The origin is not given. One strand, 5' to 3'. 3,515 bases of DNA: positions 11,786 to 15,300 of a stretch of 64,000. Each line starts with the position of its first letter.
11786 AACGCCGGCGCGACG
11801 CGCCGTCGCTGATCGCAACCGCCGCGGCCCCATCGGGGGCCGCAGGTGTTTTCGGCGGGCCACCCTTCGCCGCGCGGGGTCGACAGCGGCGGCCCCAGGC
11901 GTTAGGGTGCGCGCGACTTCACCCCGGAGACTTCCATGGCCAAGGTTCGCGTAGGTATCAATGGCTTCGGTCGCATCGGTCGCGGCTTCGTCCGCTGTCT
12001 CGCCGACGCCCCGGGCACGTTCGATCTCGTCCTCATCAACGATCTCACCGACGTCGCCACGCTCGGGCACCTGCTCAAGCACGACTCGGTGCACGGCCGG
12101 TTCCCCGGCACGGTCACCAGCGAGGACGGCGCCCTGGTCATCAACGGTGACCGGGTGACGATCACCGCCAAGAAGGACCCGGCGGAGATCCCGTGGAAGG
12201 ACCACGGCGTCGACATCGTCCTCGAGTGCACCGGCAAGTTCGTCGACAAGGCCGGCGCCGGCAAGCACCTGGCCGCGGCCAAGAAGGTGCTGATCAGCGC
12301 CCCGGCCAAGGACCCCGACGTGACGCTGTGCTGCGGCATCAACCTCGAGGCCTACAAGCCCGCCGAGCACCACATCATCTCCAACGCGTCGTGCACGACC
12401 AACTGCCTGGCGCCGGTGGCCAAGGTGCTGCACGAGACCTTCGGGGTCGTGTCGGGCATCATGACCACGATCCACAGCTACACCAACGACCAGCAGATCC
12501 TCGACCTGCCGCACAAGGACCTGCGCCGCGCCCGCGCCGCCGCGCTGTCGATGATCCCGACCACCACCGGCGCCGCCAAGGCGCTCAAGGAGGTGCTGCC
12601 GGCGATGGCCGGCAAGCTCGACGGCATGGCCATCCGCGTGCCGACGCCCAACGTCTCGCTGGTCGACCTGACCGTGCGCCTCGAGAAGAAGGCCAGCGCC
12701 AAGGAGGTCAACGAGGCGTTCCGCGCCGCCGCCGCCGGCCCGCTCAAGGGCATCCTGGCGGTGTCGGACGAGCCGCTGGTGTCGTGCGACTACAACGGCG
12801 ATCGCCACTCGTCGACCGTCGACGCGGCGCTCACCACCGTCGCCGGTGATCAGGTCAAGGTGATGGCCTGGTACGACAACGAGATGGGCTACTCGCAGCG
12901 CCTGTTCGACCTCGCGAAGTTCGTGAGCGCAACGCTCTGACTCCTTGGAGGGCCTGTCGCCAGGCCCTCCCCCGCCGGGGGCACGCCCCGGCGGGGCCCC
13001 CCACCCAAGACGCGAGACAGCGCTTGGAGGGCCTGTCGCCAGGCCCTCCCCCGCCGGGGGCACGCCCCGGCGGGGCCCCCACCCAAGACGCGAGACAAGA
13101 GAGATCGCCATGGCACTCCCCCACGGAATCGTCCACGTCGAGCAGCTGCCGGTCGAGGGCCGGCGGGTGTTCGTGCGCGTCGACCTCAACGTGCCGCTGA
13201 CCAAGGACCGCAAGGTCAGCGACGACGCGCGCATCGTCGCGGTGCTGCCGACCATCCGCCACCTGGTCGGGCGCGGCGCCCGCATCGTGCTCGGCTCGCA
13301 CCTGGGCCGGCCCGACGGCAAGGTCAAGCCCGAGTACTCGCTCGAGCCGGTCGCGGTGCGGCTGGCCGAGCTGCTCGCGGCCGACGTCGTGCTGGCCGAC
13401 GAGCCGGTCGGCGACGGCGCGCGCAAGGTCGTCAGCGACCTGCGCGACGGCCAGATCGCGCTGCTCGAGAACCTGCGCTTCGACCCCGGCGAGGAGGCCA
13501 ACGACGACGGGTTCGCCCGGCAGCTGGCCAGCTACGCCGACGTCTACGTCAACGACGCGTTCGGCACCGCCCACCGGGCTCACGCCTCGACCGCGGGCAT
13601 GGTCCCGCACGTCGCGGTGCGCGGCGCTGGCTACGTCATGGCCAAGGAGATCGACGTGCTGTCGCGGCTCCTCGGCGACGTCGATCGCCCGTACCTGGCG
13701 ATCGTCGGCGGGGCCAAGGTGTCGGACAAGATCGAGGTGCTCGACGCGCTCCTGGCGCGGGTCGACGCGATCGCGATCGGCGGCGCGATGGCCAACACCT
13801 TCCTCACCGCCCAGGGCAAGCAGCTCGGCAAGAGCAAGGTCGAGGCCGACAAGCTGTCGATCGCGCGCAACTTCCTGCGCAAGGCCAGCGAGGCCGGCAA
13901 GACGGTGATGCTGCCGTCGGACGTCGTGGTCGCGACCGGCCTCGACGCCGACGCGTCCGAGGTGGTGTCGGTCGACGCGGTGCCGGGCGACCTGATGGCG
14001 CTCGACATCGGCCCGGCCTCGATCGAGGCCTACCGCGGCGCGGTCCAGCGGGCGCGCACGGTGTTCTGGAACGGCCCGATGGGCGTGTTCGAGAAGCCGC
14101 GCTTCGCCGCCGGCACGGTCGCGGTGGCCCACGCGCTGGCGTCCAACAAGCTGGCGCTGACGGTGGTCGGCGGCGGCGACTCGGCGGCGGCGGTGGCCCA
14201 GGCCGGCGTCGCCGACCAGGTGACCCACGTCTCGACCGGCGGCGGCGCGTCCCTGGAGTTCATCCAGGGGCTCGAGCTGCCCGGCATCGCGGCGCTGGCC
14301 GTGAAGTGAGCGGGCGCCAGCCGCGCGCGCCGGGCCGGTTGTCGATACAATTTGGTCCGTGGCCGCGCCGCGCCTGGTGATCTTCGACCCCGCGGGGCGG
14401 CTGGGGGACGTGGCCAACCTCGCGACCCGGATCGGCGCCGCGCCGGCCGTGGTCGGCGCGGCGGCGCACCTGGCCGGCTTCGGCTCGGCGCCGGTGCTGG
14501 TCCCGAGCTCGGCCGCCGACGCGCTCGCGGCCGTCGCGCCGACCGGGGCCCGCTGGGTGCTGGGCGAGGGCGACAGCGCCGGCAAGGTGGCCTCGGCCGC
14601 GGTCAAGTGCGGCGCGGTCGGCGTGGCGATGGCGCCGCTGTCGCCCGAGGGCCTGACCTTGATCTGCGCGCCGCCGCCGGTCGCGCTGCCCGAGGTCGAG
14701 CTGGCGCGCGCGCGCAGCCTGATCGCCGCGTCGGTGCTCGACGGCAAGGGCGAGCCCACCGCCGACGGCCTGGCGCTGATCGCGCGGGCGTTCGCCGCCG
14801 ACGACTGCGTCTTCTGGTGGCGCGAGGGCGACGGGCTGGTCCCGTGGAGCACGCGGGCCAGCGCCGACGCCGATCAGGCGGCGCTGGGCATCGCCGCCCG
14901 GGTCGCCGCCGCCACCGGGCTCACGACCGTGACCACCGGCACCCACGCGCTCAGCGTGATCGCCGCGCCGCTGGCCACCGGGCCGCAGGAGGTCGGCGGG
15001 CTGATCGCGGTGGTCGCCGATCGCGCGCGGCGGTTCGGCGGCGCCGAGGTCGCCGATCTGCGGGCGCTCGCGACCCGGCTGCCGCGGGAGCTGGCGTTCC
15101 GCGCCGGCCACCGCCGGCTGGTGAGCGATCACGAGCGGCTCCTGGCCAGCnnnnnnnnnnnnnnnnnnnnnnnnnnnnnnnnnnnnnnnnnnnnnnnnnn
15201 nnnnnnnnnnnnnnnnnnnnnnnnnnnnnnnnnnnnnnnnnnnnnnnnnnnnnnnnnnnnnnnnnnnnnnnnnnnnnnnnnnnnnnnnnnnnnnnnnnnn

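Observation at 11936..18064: Degenerate-GGDEF Ser/Thr kinase fusion protein embedded in the gap-pgk-tpiA glycolytic operon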

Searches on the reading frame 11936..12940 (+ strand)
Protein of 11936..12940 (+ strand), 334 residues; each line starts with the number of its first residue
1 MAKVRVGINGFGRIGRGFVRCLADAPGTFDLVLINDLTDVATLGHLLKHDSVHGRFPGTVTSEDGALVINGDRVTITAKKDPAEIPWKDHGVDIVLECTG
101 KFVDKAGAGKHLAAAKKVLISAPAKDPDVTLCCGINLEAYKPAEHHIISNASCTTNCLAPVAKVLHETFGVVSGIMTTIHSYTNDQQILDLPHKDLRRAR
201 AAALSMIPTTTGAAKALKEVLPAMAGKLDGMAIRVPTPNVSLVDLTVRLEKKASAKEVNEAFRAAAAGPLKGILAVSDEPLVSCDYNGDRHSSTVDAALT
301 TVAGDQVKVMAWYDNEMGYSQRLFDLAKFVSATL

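Call 7: search_protein_families(library=pfam, proteins=[window:11936-12940:+], max_evalue=0.1)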
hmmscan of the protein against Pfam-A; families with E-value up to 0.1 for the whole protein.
window:11936-12940:+ (334 aa): 2 families
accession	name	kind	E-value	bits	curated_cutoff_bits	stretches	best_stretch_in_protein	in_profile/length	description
PF02800.25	Gp_dh_C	-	2.4e-65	219.4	24.4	1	158-313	1-158/158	Glyceraldehyde 3-phosphate dehydrogenase, C-terminal domain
PF00044.30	Gp_dh_N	-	5.6e-37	126.5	31.7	1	4-104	1-100/101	Glyceraldehyde 3-phosphate dehydrogenase, NAD binding domain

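Call 8: search_protein_families(library=ncbifam, proteins=[window:11936-12940:+], max_evalue=0.1)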
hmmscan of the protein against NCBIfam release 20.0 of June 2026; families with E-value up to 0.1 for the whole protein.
window:11936-12940:+ (334 aa): 15 families
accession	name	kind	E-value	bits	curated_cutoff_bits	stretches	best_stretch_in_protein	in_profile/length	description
NF005830.0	PRK07729.1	equivalog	2.7e-135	450.7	546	1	3-333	2-333/343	glyceraldehyde-3-phosphate dehydrogenase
TIGR01534.1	GAPDH-I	equivalog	2.3e-130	434.6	367.2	1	5-325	1-330/330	type I glyceraldehyde-3-phosphate dehydrogenase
NF005641.0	PRK07403.1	equivalog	1.9e-128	428.4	616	1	4-331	2-333/337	type I glyceraldehyde-3-phosphate dehydrogenase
NF033735.1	G3PDH_Arsen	exception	7.2e-115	383.9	450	1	6-327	1-323/323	ArsJ-associated glyceraldehyde-3-phosphate dehydrogenase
NF006512.0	PRK08955.1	equivalog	3.1e-105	352.2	563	1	3-331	2-331/334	glyceraldehyde-3-phosphate dehydrogenase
NF011954.0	PRK15425.1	equivalog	2.3e-103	345.8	662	1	4-331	3-330/331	glyceraldehyde-3-phosphate dehydrogenase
TIGR01532.1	E4PD_g-proteo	equivalog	2.5e-100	335.9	530.55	1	5-325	1-325/325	erythrose-4-phosphate dehydrogenase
NF010058.0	PRK13535.1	equivalog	1.1e-99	333.8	539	1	3-329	2-332/339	erythrose-4-phosphate dehydrogenase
NF006139.0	PRK08289.1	equivalog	8.2e-86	288.5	431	1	7-328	132-467/480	glyceraldehyde-3-phosphate dehydrogenase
NF003251.0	PRK04207.1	equivalog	6.8e-07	28.6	185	1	92-265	80-245/343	type II glyceraldehyde-3-phosphate dehydrogenase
NF011456.0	PRK14874.1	equivalog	9.1e-07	28.2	223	1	89-175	64-153/346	aspartate-semialdehyde dehydrogenase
TIGR01296.1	asd_B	equivalog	1.1e-05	24.7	324.2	1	88-179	58-153/339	aspartate-semialdehyde dehydrogenase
TIGR01921.1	DAP-DH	equivalog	0.016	14.4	180.6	0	1-38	1-37/324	diaminopimelate dehydrogenase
TIGR00978.1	asd_EA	equivalog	0.051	12.6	301.2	0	227-298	226-297/342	aspartate-semialdehyde dehydrogenase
NF006416.0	PRK08664.1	subfamily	0.071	12.3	232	0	227-287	228-288/350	aspartate-semialdehyde dehydrogenase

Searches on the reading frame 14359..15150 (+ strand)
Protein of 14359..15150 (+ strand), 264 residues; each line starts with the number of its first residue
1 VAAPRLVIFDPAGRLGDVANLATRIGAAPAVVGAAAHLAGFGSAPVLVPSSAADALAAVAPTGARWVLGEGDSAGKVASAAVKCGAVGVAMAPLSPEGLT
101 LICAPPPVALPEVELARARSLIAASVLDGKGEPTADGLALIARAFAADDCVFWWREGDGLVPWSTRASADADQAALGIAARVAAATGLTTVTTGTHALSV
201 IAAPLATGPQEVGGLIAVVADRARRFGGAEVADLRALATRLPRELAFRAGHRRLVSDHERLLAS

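Call 9: search_protein_families(library=pfam, proteins=[window:14359-15150:+], max_evalue=10)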
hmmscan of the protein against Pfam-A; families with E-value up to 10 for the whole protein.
window:14359-15150:+ (264 aa): 3 families
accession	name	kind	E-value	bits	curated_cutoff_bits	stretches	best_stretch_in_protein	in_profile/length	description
PF13492.12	GAF_3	-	0.004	18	27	1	136-240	8-122/129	GAF domain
PF01590.32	GAF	-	0.045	14.7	22.4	1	138-241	10-129/133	GAF domain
PF08676.16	MutL_C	-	0.093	12.9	25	1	171-252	59-141/142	MutL C terminal dimerisation domain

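Call 10: search_protein_families(library=ncbifam, proteins=[window:14359-15150:+], max_evalue=10)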
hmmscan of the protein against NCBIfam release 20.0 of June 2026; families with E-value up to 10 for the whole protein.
window:14359-15150:+ (264 aa): 1 family
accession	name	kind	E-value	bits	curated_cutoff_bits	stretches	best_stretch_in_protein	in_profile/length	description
NF008159.0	PRK10911.1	equivalog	0.12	10.6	927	1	196-239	278-321/680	oligopeptidase A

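Call 50: predict_structure(alignment_id=A2)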
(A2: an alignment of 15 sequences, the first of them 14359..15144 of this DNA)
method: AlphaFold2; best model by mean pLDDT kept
length: 262 residues; sequences in the alignment: 15
mean_pLDDT: 90.9   pTM: 0.88
mean pLDDT of the five models: 90.9, 89.0, 88.7, 87.9, 87.3
residues with pLDDT >= 90: 171; 70-90: 87; 50-70: 4; < 50: 0
segments of 3 or more residues with pLDDT < 50: none
pLDDT, mean of each block of 10 residues (from residue 1): 89 95 96 93 95 94 95 96 97 95 90 85 84 88 94 86 75 91 97 93 92 93 93 94 84 83 87
secondary structure, 60 per line:
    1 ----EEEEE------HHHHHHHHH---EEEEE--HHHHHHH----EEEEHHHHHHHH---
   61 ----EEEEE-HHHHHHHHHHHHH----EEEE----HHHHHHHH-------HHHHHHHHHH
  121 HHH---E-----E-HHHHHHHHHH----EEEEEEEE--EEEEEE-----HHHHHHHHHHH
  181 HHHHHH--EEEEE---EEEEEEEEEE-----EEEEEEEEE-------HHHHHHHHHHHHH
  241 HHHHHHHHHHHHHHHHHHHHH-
elements in order: E5-9 H16-24 E28-32 H35-41 E46-49 H50-57 E65-69 H71-83 E88-91 H96-103 H111-123 H135-144 E149-156 E159-164 H170-186 E189-193 E197-206 E212-220 H228-261

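Call 53: fold_search(model_id=the predicted structure, library=pdb)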
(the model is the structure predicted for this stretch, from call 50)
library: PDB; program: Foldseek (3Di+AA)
matches with E <= 10: 1271; with E <= 0.001: 12
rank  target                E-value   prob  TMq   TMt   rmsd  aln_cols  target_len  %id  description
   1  6oap_B                1.1e-05  1.00  0.33  0.29  17.8       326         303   15  Crystal structure of a dual sensor histidine kinase in the green-light absorbing Pg state (released 2019-09-18)
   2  6oaq_B                1.5e-05  1.00  0.32  0.28  17.8       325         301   15  Crystal structure of a dual sensor histidine kinase in BeF3- bound state (released 2019-09-18)
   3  6ob8_A                1.6e-05  1.00  0.35  0.31  18.7       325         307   15  Crystal structure of a dual sensor histidine kinase in green light illuminated state (released 2019-09-18)
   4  6oaq_A                2.8e-05  1.00  0.33  0.29  18.0       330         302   13  Crystal structure of a dual sensor histidine kinase in BeF3- bound state (released 2019-09-18)
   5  6oap_A                4.6e-05  1.00  0.35  0.30  18.3       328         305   13  Crystal structure of a dual sensor histidine kinase in the green-light absorbing Pg state (released 2019-09-18)
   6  3e0y_B                7.1e-05  1.00  0.35  0.56   6.7       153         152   20  The crystal structure of a conserved domain from a protein of Geobacter sulfurreducens PCA (released 2008-09-30)
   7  6ob8_B                1.0e-04  1.00  0.32  0.28  17.7       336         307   14  Crystal structure of a dual sensor histidine kinase in green light illuminated state (released 2019-09-18)
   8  3e0y_A                1.7e-04  1.00  0.36  0.56   5.7       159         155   18  The crystal structure of a conserved domain from a protein of Geobacter sulfurreducens PCA (released 2008-09-30)
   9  3p01_C                2.2e-04  1.00  0.34  0.49   5.0       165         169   14  Crystal structure of two-component response regulator from Nostoc sp. PCC 7120 (released 2010-10-06)
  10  3p01_A                7.0e-04  1.00  0.34  0.46   5.2       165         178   15  Crystal structure of two-component response regulator from Nostoc sp. PCC 7120 (released 2010-10-06)
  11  5xt2_E                8.4e-04  1.00  0.34  0.42  11.9       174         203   19  Crystal structures of full-length FixJ from B. japonicum crystallized in space group P212121 (released 2018-05-23)
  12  3ci6_A                9.5e-04  1.00  0.35  0.53   4.9       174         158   12  Crystal structure of the GAF domain from Acinetobacter phosphoenolpyruvate-protein phosphotransferase (released 2008-05-13)
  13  4g3k_A                1.1e-03  1.00  0.38  0.58   5.1       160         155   14  Crystal structure of a. aeolicus nlh1 gaf domain in an inactive state (released 2013-05-29)
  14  3trc                  1.3e-03  1.00  0.32  0.47   7.1       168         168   14  Structure of the GAF domain from a phosphoenolpyruvate-protein phosphotransferase (ptsP) from Coxiella burnetii (released 2011-09-28)
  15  3ci6_B                1.8e-03  1.00  0.35  0.52   5.1       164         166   12  Crystal structure of the GAF domain from Acinetobacter phosphoenolpyruvate-protein phosphotransferase (released 2008-05-13)
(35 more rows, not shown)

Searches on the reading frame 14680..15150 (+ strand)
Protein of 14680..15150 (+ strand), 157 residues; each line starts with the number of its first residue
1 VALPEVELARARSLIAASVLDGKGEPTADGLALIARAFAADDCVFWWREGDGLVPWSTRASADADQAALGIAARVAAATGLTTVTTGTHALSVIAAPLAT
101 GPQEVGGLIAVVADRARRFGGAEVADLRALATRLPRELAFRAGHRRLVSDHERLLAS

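Call 9: search_protein_families(library=pfam, proteins=[window:14680-15150:+], max_evalue=10)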
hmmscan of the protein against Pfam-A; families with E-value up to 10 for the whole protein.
window:14680-15150:+ (157 aa): 3 families
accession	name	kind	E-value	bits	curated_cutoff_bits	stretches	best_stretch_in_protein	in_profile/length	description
PF13492.12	GAF_3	-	0.00044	21.1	27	1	29-133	8-122/129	GAF domain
PF01590.32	GAF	-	0.0093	16.9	22.4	1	31-134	10-129/133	GAF domain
PF08676.16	MutL_C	-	0.036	14.2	25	1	63-145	58-141/142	MutL C terminal dimerisation domain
